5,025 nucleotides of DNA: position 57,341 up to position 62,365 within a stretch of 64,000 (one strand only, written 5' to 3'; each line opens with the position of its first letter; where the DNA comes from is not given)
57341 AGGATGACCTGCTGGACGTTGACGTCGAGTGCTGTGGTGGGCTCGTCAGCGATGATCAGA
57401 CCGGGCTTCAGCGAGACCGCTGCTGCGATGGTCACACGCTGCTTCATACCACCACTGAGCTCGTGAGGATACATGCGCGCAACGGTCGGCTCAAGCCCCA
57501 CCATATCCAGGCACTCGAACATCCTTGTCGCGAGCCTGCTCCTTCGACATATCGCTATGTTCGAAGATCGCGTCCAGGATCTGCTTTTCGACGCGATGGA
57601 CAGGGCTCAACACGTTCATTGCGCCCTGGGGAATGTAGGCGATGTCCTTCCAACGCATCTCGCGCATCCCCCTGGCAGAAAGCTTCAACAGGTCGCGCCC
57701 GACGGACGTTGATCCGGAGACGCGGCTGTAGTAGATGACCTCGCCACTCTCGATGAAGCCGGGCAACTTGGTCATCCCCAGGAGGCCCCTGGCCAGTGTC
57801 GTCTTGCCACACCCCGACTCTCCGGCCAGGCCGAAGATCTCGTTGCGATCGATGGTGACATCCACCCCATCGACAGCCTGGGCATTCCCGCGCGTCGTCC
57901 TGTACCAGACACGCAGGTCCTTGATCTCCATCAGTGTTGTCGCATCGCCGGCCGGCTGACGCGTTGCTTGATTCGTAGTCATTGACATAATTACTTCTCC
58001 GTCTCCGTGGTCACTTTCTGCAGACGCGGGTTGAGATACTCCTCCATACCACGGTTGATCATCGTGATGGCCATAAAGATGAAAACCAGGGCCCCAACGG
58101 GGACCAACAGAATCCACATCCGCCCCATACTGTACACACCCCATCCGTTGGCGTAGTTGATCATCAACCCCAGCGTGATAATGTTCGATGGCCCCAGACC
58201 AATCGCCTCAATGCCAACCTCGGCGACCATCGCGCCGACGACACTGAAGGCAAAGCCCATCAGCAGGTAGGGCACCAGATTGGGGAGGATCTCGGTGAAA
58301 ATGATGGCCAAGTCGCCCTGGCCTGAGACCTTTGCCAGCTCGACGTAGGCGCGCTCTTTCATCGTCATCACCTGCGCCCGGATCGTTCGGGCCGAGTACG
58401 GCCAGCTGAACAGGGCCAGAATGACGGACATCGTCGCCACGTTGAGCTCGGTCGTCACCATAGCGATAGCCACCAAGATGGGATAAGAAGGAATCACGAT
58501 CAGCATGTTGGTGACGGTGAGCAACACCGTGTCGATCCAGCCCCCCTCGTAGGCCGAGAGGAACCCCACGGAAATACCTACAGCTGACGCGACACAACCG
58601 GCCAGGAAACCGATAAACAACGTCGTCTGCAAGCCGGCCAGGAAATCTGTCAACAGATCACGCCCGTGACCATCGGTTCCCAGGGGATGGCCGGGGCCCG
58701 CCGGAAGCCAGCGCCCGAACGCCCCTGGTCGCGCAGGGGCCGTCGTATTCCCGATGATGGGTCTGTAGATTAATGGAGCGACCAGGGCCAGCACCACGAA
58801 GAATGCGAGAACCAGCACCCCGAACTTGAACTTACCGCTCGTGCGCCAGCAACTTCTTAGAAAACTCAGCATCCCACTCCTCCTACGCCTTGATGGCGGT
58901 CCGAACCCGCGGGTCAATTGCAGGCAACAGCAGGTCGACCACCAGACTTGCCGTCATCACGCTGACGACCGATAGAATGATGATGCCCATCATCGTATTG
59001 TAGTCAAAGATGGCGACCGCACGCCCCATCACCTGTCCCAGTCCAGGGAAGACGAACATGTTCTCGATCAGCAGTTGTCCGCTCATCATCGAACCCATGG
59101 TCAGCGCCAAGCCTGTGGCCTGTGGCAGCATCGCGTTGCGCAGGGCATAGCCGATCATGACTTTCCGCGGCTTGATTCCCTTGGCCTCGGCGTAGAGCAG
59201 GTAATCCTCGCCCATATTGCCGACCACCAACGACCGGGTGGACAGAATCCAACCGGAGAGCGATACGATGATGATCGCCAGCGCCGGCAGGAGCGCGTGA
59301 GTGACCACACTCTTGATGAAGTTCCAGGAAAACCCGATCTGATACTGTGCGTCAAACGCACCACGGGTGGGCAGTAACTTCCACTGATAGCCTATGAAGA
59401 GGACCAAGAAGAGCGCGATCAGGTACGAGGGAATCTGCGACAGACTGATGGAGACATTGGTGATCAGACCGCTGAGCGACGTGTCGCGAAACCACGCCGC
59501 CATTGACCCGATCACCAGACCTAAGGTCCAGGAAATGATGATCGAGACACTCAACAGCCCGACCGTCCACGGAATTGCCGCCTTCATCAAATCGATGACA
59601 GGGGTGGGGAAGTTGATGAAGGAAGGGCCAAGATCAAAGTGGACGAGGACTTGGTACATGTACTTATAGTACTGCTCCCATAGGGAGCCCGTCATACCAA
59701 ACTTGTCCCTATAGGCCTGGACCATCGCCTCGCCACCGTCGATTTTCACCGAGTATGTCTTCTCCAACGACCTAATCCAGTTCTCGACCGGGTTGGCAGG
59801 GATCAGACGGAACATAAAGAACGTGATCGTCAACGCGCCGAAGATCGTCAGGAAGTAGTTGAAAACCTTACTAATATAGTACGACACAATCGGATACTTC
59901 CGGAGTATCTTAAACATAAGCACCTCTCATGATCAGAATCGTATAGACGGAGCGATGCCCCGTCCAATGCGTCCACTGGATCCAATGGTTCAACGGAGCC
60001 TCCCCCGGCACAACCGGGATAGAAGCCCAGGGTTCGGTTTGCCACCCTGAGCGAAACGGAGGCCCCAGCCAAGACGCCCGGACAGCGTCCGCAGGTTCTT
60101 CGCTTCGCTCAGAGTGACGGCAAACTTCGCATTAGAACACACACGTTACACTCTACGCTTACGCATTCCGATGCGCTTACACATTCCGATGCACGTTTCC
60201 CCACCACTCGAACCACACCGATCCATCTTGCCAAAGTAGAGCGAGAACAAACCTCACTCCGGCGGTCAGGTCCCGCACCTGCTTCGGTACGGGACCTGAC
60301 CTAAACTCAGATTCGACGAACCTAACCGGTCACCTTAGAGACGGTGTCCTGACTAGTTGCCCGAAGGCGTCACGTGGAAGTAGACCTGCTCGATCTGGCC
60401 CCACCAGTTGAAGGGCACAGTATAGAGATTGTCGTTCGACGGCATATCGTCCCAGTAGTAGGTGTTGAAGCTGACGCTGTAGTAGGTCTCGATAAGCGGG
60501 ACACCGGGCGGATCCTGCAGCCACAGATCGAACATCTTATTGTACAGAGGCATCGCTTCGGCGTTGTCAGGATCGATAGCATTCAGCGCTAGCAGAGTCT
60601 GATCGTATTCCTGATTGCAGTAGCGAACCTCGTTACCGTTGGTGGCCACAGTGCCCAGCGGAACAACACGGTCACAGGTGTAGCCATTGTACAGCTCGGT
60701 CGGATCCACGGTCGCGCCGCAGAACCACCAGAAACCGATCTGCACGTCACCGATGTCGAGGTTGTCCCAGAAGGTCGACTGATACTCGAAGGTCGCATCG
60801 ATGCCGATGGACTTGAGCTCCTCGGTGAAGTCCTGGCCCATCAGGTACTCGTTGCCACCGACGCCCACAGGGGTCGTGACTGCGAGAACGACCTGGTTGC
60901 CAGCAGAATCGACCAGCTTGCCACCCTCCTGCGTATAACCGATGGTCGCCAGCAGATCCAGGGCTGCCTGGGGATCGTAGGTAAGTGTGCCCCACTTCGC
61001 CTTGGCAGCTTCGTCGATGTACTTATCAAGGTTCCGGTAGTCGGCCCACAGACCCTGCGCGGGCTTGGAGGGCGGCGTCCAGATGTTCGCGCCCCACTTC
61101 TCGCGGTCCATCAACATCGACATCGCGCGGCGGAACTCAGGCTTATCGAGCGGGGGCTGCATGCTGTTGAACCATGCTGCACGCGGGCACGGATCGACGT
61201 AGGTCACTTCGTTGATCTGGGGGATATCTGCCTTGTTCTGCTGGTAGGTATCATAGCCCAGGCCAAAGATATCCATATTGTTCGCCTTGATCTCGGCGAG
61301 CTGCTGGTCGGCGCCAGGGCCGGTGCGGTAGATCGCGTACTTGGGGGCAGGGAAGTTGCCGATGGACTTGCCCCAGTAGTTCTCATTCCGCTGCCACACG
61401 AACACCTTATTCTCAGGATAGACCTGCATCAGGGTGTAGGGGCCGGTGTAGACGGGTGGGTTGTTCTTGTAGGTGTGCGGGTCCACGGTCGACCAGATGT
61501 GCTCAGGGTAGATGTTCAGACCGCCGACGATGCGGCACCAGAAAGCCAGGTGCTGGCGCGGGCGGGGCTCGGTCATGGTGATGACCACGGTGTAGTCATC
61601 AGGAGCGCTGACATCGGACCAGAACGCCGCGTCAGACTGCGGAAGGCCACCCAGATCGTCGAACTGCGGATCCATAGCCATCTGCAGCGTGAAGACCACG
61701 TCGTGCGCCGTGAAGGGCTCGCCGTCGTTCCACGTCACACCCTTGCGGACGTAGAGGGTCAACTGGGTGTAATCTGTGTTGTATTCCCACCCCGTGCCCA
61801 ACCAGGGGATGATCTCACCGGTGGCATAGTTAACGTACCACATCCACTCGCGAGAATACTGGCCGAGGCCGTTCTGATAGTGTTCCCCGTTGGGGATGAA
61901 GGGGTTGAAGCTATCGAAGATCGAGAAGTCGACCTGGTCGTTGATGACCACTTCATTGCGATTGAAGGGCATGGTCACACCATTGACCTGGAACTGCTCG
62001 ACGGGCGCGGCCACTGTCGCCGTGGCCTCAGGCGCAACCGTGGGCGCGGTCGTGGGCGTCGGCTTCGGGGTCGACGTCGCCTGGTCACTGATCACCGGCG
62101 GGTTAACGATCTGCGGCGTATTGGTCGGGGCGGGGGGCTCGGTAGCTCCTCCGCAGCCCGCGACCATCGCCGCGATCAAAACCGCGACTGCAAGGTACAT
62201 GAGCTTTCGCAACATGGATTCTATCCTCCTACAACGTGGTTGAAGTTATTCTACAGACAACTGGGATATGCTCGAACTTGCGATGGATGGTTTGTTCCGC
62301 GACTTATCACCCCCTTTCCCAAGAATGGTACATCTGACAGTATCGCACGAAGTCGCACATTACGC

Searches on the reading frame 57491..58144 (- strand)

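Call 6: search_protein_families(library=pfam, proteins=[window:57491-58144:-], max_evalue=0.001)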
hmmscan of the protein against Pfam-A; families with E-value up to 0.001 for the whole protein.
window:57491-58144:- (217 aa): 1 family
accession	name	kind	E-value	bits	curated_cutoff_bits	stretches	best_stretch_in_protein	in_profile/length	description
PF00005.33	ABC_tran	-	1.3e-08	36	25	1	92-199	2-80/137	ABC transporter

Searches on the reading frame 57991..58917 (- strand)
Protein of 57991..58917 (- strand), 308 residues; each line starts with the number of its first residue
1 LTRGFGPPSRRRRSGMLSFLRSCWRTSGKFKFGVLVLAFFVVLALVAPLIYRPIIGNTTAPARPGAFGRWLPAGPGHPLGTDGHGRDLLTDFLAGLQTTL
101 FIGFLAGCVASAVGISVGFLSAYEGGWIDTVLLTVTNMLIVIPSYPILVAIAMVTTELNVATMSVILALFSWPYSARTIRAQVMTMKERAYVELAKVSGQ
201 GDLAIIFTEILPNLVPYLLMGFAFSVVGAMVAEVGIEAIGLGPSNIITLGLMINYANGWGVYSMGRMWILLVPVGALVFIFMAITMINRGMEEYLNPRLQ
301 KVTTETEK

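Call 6: search_protein_families(library=pfam, proteins=[window:57991-58917:-], max_evalue=0.001)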
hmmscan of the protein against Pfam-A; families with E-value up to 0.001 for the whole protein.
window:57991-58917:- (308 aa): 1 family
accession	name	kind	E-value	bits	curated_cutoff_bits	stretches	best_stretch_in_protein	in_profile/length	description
PF00528.27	BPD_transp_1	-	1.6e-22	80.6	26.4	1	114-300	1-183/184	Binding-protein-dependent transport system inner membrane component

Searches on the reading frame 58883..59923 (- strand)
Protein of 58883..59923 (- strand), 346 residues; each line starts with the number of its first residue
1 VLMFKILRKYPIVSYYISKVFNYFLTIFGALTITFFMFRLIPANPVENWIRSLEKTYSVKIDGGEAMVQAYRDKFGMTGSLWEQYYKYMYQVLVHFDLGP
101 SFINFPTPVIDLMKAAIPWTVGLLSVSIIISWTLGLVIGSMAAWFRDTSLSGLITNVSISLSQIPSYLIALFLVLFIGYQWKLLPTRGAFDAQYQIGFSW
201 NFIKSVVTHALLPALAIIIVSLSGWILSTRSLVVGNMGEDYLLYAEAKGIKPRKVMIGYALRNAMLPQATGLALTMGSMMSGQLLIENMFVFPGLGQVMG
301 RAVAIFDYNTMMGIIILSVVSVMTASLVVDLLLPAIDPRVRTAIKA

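Call 6: search_protein_families(library=pfam, proteins=[window:58883-59923:-], max_evalue=0.001)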
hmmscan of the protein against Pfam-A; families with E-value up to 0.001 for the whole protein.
window:58883-59923:- (346 aa): 1 family
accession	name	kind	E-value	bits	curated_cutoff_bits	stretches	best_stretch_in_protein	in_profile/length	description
PF00528.27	BPD_transp_1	-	6.7e-31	107.9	26.4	1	135-341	1-183/184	Binding-protein-dependent transport system inner membrane component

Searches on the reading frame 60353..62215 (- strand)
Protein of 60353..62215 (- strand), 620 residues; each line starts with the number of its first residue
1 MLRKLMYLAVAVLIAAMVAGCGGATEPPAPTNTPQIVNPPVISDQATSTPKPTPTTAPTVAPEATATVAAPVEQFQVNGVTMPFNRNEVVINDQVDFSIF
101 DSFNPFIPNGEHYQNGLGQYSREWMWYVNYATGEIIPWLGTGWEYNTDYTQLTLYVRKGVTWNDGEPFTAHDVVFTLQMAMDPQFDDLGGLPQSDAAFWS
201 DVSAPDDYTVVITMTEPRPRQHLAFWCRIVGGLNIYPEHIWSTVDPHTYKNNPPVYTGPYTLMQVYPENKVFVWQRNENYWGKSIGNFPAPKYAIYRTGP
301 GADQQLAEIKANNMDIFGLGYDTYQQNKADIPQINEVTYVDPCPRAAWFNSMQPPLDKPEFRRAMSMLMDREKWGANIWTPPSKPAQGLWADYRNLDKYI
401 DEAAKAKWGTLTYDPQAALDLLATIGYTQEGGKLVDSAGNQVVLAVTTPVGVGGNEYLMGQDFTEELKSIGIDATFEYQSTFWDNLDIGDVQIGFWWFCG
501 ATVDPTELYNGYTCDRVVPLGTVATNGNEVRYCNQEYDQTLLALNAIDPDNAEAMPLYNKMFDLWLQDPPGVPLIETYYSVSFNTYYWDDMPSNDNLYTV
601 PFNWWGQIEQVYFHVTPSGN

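Call 13: search_protein_families(library=pfam, proteins=[window:60353-62215:-])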
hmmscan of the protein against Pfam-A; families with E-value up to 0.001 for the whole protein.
window:60353-62215:- (620 aa): 1 family
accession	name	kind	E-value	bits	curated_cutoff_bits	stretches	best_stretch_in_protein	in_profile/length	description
PF00496.27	SBP_bac_5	-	6.6e-56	190.4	32.4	1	134-512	1-360/368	Bacterial extracellular solute-binding proteins, family 5 Middle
